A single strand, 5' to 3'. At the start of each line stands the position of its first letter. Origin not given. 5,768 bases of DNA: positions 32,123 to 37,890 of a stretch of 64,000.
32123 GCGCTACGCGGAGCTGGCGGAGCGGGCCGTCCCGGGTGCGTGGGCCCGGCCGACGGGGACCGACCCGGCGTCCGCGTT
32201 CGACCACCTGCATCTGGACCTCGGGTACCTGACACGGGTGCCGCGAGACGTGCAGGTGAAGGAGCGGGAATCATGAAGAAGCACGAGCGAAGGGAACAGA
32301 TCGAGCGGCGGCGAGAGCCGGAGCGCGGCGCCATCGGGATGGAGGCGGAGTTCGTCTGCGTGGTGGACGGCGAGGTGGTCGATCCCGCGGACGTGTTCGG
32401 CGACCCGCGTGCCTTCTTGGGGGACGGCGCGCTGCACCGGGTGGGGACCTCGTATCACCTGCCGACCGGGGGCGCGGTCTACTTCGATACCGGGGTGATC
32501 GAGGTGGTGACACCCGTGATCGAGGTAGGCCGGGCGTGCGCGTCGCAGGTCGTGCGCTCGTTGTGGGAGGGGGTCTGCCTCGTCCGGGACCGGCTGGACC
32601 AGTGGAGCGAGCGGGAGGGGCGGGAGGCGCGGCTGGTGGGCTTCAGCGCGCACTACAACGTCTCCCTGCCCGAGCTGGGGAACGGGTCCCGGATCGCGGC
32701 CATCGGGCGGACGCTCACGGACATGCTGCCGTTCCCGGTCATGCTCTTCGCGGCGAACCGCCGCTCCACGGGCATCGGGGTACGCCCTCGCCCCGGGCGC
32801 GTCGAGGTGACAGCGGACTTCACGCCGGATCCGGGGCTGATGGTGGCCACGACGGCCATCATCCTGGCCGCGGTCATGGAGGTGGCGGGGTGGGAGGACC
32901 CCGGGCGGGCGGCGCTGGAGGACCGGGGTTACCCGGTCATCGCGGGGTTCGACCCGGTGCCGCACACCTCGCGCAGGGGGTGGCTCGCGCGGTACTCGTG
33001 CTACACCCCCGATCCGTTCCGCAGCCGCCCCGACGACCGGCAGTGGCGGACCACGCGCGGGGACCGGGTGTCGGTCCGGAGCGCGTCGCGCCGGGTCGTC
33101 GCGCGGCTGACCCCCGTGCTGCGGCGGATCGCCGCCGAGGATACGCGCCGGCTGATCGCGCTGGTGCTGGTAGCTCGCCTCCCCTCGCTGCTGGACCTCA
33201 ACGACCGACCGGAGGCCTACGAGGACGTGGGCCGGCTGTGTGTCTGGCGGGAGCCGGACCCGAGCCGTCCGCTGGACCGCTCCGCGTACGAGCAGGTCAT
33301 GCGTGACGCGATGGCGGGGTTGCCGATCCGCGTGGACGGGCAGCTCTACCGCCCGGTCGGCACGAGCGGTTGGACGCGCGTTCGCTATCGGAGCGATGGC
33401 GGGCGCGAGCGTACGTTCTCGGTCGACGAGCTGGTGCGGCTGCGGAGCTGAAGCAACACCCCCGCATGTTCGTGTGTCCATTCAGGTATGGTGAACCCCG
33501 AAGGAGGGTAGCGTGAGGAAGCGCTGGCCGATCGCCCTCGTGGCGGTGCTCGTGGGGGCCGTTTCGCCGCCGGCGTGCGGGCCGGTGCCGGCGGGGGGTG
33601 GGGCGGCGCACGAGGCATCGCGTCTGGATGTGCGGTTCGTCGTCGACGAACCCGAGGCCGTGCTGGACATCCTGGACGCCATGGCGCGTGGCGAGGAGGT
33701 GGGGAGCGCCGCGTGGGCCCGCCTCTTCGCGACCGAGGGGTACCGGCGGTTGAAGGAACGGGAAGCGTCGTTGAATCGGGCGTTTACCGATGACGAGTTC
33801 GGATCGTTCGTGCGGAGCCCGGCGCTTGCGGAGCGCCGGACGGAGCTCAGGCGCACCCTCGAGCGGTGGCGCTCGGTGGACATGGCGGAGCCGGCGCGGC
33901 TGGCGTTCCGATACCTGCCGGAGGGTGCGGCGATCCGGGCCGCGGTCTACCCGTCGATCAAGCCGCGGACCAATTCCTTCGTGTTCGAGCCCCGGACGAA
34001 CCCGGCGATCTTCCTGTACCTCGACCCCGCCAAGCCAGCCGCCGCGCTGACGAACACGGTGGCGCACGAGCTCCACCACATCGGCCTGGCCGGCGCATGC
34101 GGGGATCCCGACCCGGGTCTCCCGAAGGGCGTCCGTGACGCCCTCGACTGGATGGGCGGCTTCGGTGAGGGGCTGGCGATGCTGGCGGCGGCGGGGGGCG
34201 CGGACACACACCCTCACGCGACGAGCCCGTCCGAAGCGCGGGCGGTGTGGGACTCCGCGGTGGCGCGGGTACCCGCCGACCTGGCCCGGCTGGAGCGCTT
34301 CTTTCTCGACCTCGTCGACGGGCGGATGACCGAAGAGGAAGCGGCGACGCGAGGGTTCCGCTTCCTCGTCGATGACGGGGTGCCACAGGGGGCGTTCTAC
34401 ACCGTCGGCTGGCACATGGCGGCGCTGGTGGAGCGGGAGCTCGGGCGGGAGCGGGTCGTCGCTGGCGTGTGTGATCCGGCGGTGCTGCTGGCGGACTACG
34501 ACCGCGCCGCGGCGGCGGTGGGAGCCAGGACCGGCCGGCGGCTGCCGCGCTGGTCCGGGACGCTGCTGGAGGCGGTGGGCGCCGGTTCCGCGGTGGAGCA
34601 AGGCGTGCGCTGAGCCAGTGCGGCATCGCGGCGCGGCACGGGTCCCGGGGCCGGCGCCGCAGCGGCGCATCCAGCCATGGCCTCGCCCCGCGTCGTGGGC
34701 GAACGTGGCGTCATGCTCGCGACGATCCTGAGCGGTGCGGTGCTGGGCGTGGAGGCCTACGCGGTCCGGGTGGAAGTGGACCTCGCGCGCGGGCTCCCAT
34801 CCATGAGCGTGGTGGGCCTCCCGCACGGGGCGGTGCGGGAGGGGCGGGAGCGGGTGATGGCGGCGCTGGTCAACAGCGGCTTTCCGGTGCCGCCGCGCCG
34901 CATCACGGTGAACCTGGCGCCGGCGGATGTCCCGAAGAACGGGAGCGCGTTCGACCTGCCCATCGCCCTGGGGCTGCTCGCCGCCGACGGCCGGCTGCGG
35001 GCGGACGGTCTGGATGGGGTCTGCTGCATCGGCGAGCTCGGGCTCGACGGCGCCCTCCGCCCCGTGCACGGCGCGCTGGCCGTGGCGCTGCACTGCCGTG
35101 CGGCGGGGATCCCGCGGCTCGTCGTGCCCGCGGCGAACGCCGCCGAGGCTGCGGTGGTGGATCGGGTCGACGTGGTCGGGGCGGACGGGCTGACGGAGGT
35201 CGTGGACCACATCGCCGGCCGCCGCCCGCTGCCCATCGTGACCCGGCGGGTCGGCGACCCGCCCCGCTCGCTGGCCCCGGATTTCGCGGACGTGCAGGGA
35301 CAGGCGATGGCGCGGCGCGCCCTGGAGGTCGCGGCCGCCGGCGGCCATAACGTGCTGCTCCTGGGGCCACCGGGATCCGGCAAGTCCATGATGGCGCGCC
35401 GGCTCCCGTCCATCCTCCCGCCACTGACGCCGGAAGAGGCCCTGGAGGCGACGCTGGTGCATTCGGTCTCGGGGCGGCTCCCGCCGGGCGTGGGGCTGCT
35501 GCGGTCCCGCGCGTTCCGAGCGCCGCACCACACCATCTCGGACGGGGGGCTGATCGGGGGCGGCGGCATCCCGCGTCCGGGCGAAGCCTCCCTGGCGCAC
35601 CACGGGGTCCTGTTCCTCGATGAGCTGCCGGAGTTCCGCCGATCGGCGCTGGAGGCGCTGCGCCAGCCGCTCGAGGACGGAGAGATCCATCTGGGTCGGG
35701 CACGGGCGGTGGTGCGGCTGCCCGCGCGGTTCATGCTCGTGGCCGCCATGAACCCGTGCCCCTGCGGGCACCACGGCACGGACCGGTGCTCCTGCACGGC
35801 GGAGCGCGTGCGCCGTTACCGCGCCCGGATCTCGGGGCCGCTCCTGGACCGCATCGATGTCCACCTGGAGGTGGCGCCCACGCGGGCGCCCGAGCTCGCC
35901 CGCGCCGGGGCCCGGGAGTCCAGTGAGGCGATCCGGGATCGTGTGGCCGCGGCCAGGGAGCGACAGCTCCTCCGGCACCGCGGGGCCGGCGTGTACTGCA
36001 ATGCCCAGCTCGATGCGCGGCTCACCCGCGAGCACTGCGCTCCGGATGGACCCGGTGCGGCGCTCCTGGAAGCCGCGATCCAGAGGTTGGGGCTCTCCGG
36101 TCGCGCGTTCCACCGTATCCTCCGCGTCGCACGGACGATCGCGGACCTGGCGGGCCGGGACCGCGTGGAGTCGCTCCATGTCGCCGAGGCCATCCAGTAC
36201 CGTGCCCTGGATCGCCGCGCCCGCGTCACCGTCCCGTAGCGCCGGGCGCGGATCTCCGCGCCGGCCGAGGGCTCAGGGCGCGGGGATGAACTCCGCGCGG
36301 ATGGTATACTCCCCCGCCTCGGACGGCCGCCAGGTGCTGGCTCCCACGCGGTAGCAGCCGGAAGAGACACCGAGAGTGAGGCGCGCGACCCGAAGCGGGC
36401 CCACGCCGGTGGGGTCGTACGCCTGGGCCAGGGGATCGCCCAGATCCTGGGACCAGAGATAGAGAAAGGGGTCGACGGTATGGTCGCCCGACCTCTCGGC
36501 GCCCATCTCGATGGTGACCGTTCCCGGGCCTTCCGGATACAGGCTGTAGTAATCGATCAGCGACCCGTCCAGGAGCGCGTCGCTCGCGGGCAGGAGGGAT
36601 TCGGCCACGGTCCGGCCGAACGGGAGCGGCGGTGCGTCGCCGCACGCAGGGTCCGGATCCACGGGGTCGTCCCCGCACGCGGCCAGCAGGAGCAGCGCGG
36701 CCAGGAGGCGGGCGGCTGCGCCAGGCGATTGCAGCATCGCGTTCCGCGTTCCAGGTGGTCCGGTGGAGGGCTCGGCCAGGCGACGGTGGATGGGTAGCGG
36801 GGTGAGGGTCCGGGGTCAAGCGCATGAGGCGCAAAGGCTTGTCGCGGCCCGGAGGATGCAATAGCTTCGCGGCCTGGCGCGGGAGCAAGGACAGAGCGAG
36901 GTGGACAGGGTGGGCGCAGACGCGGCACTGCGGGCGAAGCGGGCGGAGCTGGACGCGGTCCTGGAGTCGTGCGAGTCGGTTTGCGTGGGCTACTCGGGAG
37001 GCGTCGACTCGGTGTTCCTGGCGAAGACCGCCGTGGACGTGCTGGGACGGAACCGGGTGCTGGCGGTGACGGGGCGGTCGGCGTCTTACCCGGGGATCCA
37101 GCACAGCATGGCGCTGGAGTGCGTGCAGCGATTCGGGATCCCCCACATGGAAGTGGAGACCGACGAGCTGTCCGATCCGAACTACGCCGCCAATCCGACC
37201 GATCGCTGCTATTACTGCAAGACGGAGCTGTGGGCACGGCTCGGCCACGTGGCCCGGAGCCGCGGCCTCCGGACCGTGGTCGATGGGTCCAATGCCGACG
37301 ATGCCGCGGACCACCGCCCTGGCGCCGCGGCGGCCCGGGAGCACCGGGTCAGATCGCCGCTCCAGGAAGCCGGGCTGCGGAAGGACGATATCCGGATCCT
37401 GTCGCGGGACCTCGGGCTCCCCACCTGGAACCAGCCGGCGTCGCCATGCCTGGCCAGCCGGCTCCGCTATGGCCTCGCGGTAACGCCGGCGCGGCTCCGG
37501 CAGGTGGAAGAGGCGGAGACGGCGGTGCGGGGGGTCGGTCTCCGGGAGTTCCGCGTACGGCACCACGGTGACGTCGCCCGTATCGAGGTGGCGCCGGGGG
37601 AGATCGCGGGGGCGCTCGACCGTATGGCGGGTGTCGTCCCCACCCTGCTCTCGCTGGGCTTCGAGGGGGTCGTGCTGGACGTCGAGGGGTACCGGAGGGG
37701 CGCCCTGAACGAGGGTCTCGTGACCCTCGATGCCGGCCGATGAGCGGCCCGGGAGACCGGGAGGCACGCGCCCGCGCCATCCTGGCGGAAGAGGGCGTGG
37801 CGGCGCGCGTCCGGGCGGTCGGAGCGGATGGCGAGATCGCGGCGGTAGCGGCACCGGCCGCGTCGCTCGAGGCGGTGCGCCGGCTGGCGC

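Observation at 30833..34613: Coupled operon of two apparently cytoplasmic D,D-peptidase-fold proteins plus a ligase-like unknown, followed by a secreted HExxH protein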

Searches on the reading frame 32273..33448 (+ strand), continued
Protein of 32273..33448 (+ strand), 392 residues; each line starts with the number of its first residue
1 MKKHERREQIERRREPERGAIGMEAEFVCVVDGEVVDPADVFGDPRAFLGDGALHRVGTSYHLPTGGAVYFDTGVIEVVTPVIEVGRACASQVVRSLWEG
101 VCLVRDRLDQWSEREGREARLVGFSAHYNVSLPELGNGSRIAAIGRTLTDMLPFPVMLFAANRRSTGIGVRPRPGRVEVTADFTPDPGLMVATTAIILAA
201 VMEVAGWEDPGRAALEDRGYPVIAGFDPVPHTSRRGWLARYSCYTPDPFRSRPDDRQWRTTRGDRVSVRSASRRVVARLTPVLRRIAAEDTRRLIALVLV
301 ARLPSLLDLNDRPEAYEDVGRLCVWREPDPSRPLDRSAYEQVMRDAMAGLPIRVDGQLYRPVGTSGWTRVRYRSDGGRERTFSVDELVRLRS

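Call 67: find_encoding_contigs(protein=P0469, flank=8000, max_places=1)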
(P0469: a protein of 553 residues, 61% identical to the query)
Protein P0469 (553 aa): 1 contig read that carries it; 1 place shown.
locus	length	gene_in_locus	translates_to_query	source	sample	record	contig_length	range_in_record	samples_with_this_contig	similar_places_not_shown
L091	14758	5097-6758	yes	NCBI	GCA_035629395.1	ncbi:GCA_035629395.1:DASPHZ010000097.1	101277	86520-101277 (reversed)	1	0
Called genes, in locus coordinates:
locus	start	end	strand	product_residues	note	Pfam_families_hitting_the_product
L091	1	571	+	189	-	PF00701:DHDPS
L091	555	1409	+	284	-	PF14805:THDPS_N_2, PF00132:Hexapep (weak), PF14602:Hexapep_2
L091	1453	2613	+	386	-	PF00155:Aminotran_1_2, PF00266:Aminotran_5 (weak), PF01041:DegT_DnrJ_EryC1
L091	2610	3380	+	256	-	PF04784:DUF547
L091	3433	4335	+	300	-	PF13354:Beta-lactamase2, PF00144:Beta-lactamase (faint)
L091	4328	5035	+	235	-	-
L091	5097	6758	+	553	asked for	-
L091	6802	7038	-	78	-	-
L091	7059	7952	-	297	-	PF01464:SLT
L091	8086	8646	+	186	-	PF03330:DPBB_1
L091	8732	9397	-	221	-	PF00512:HisKA, PF13581:HATPase_c_2 (faint), PF02518:HATPase_c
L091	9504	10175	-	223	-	PF03575:Peptidase_S51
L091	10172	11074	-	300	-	-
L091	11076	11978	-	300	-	PF02629:CoA_binding, PF13607:Succ_CoA_lig, PF00549:Ligase_CoA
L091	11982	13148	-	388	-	PF01071:GARS_A (weak), PF02786:CPSase_L_D2 (weak), PF08442:ATP-grasp_2, PF13549:ATP-grasp_5, PF24948:Citrate_synth_N, PF00549:Ligase_CoA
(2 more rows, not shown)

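Call 70: find_related_loci(query=A3, collection=metagenome_contigs, flank=10000)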
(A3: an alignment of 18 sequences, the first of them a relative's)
Query A3 (550 aa) in metagenome_contigs; peptide patterns used: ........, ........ (x = any residue, [..] = any of these).
600 stretches matched a pattern (row limit reached: there are more); 395 encode a relative of the query (tblastn E <= 1e-3); the best 80 are kept; 80 distinct loci.
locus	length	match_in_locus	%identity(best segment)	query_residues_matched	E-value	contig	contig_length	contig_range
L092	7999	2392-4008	65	24-550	0e+0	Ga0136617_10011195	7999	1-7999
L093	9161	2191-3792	62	16-549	0e+0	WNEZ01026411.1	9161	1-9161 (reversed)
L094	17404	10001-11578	63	24-549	0e+0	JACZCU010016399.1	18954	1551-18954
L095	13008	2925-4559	61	1-550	0e+0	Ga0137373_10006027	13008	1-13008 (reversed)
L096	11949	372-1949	62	9-549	0e+0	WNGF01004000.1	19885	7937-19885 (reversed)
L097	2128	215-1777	63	24-550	0e+0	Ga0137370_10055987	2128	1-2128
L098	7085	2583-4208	61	1-550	0e+0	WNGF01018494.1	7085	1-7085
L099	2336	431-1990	63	24-550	0e+0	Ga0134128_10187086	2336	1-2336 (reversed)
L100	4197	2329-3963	61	9-549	0e+0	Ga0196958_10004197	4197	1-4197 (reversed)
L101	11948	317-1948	60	9-549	0e+0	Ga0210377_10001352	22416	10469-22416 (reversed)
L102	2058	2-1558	63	37-549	0e+0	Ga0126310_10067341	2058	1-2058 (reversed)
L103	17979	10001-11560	63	24-550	0e+0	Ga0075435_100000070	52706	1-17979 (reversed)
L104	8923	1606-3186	62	24-549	0e+0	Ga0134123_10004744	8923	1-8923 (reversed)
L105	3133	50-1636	60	24-549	0e+0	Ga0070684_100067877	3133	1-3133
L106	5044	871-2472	62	23-549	0e+0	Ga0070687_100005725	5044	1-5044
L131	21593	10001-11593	59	7-550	0e+0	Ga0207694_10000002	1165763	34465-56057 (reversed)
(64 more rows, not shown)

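Call 74: search_protein_families(library=pfam, proteins=[L131:4429-5202:+, L131:5478-6239:+, L131:6707-7966:+, L131:7933-9615:+, L131:12044-12928:-, L131:13010-13696:+, L131:14443-15627:+, L089:9860-10447:+, L090:5133-5972:+, L090:3767-4906:+], max_evalue=0.001)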
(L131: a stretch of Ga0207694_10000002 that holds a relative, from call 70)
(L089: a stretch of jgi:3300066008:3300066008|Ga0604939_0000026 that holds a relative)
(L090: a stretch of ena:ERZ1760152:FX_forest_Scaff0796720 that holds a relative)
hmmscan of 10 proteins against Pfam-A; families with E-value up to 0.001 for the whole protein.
L131:4429-5202:+ (258 aa): 0 families

L131:5478-6239:+ (254 aa): 0 families

L131:6707-7966:+ (420 aa): 0 families

L131:7933-9615:+ (561 aa): 9 families
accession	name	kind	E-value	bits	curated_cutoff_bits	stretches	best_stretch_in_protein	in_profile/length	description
PF14559.12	TPR_19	-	1.7e-12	47.9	25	2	159-215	2-59/68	Tetratricopeptide repeat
PF13371.12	TPR_9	-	5.1e-09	36.5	35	1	161-222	8-69/73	Tetratricopeptide repeat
PF13414.12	TPR_11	-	7e-09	35.7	26.8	1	59-100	1-42/42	TPR repeat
PF07719.23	TPR_2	-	1.2e-07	31.8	27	0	150-181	3-34/34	Tetratricopeptide repeat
PF13428.12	TPR_14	-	4.3e-06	27.3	23.5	0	152-189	5-42/44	Tetratricopeptide repeat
PF13431.12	TPR_17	-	6.5e-06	26.5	24.4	0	171-201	2-32/34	Tetratricopeptide repeat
PF13432.12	TPR_16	-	1.3e-05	25.9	32.7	1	154-201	3-50/65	Tetratricopeptide repeat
PF07721.20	TPR_4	-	0.0002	22.1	27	0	87-107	2-22/26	Tetratricopeptide repeat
PF23146.2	Zf_IFT144_1st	-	0.00035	20.8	27.5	1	241-258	7-24/25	IFT144, first zinc finger domain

L131:12044-12928:- (294 aa): 1 family
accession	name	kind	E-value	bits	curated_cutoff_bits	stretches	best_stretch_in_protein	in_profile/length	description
PF01464.25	SLT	-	1.4e-29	102.5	21.3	1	163-267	5-115/117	Transglycosylase SLT domain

L131:13010-13696:+ (229 aa): 1 family
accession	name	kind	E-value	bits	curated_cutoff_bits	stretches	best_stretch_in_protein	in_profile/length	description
PF03330.24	DPBB_1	-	3.7e-16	59.6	28.8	1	106-184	3-73/83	Lytic transglycolase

L131:14443-15627:+ (395 aa): 0 families

L089:9860-10447:+ (196 aa): 0 families

L090:5133-5972:+ (280 aa): 1 family
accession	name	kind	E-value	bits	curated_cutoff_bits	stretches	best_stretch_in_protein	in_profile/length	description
PF04784.19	DUF547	-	7.5e-25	87.8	27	1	85-197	3-125/125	Protein of unknown function, DUF547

L090:3767-4906:+ (380 aa): 4 families
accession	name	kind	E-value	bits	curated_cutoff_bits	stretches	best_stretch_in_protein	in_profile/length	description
PF00155.27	Aminotran_1_2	-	2.7e-62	211.5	19.7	1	27-370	2-361/361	Aminotransferase class I and II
PF01041.23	DegT_DnrJ_EryC1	-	3.5e-08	33.5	19.8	1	85-194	42-145/360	DegT/DnrJ/EryC1/StrS aminotransferase family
PF00266.25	Aminotran_5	-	4.1e-08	33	21.5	1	69-196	49-177/371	Aminotransferase class-V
PF01053.26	Cys_Met_Meta_PP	-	7.5e-07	28.5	27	1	83-198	68-177/381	Cys/Met metabolism PLP-dependent enzyme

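Call 78: search_protein_families(library=padloc, proteins=[window:32273-33448:+], max_evalue=0.01)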
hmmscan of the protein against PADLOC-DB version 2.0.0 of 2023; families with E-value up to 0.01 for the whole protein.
window:32273-33448:+ (392 aa): 0 families

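Call 79: search_dna_similar(query=window:32273-33448:+, collection=plasmids, mode=protein, max_rows=10)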
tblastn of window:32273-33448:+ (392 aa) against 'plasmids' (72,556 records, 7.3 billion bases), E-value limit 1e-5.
No match.
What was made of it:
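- The cassette is not a known defence system and g3 has no match on plasmids (calls 78, 79).
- Tried and rejected: Plasmid carriage: no match (call 79).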

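Call 85: find_encoding_contigs(protein=P0084, flank=7000, max_places=1)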
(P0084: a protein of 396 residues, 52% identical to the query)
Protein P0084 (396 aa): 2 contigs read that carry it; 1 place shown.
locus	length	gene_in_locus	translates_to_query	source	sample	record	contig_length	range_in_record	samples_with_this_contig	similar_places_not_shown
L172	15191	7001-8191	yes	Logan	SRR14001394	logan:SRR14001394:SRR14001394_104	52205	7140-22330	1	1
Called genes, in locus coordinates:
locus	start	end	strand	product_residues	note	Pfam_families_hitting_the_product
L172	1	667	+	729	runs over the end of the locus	PF00989:PAS, PF13426:PAS_9, PF01590:GAF, PF13185:GAF_2, PF00512:HisKA, PF02518:HATPase_c, PF00072:Response_reg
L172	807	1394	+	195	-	PF01161:PBP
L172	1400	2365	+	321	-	PF03401:TctC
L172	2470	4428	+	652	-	PF01019:G_glu_transpept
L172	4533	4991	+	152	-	-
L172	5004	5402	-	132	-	-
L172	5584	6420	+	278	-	PF13354:Beta-lactamase2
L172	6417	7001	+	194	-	-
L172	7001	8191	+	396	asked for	-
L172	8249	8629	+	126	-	-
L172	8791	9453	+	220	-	-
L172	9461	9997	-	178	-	PF04343:DUF488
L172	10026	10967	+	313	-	PF00892:EamA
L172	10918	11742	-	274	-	PF09296:NUDIX-like, PF09297:Zn_ribbon_NUD, PF00293:NUDIX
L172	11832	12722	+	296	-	PF00497:SBP_bac_3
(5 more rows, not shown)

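Call 86: find_encoding_contigs(protein=P0100, flank=7000, max_places=1)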
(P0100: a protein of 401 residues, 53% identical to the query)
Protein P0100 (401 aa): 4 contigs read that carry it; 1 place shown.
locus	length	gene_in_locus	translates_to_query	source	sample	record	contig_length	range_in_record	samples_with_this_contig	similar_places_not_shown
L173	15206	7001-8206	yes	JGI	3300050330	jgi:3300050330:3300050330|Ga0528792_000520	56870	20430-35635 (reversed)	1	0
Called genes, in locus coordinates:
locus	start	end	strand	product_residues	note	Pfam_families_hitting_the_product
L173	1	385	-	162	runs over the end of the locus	-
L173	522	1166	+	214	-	-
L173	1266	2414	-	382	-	PF00326:Peptidase_S9 (weak)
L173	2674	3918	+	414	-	PF00768:Peptidase_S11, PF13354:Beta-lactamase2, PF07943:PBP5_C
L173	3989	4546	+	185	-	-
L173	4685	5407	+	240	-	PF00175:NAD_binding_1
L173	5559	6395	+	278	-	PF13354:Beta-lactamase2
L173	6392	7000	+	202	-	-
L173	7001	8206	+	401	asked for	-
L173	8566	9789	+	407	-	PF02771:Acyl-CoA_dh_N, PF02770:Acyl-CoA_dh_M, PF00441:Acyl-CoA_dh_1, PF08028:Acyl-CoA_dh_2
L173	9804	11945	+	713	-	PF02629:CoA_binding, PF13380:CoA_binding_2, PF13607:Succ_CoA_lig, PF19045:Ligase_CoA_2, PF13549:ATP-grasp_5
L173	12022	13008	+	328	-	PF03401:TctC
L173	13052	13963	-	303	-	PF00126:HTH_1, PF03466:LysR_substrate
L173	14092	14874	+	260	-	PF00378:ECH_1, PF16113:ECH_2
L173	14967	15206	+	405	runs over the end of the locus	PF00108:Thiolase_N (weak), PF22691:Thiolase_C_1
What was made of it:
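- A PBP5-type S11 carboxypeptidase lies 3 kb upstream in L173 (call 86).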

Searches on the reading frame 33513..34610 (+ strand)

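Call 4: search_protein_families(library=pfam, proteins=[window:33513-34610:+], max_evalue=1)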
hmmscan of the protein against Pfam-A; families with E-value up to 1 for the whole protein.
window:33513-34610:+ (366 aa): 1 family
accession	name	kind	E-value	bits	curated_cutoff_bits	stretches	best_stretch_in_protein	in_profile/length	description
PF18958.6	DUF5700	-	2.4e-23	83.4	25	1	68-334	1-279/283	Putative zinc dependent peptidase (DUF5700)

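Call 5: search_protein_families(library=ncbifam, proteins=[window:33513-34610:+], max_evalue=1)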
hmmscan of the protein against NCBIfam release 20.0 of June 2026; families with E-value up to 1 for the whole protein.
window:33513-34610:+ (366 aa): 0 families

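Call 78: search_protein_families(library=padloc, proteins=[window:33513-34610:+], max_evalue=0.01)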
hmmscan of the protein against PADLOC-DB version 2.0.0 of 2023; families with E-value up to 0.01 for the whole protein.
window:33513-34610:+ (366 aa): 0 families

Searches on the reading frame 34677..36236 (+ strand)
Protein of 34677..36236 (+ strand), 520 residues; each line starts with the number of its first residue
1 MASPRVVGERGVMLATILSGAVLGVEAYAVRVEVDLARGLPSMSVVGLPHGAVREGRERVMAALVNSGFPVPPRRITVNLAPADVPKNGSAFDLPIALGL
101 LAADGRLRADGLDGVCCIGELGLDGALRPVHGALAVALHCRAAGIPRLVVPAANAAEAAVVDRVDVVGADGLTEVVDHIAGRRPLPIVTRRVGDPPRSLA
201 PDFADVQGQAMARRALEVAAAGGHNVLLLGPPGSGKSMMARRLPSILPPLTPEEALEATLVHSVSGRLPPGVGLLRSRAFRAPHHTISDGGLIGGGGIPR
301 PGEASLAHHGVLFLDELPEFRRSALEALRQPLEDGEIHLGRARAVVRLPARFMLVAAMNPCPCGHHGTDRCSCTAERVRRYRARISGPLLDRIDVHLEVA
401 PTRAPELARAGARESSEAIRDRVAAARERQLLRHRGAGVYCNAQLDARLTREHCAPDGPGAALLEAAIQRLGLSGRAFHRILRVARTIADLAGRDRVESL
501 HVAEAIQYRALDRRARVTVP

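Call 16: search_protein_families(library=pfam, proteins=[window:34677-36236:+], max_evalue=0.001)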
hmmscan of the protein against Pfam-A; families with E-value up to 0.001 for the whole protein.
window:34677-36236:+ (520 aa): 7 families
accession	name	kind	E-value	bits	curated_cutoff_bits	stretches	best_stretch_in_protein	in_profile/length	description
PF01078.27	Mg_chelatase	-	1.5e-88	296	20.3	1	202-403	1-203/207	Magnesium chelatase, subunit ChlI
PF13541.12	ChlI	-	7e-42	142.6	27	1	32-154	1-121/121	Subunit ChlI of Mg-chelatase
PF13335.12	Mg_chelatase_C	-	1.2e-31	109.5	26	1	414-509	2-94/94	Magnesium chelatase, subunit ChlI C-terminal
PF07728.20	AAA_5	-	1.1e-11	45.3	22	1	225-364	1-127/139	AAA domain (dynein-related subfamily)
PF00493.29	MCM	-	1.3e-07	31.5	23.3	1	304-368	117-180/224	MCM P-loop domain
PF00158.32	Sigma54_activat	-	3.3e-05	24.1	20.2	1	214-343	13-129/168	Sigma-54 interaction domain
PF13191.12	AAA_16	-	0.00024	22.1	32.6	1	213-245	13-46/167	AAA ATPase domain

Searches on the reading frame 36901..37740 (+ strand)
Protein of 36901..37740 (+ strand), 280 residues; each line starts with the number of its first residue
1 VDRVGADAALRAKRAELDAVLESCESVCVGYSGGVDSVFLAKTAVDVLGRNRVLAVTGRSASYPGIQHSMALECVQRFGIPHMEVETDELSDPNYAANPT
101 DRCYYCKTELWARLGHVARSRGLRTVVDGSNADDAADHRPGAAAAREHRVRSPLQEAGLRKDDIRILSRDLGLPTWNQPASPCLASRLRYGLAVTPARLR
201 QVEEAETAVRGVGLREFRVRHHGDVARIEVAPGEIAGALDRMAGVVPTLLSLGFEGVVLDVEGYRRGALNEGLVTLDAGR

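Call 16: search_protein_families(library=pfam, proteins=[window:36901-37740:+], max_evalue=0.001)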
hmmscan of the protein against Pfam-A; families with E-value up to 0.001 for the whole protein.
window:36901-37740:+ (280 aa): 1 family
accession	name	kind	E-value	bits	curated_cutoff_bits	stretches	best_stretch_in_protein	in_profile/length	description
PF02540.23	NAD_synthase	-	8e-07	28.9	21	1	24-89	18-83/242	NAD synthase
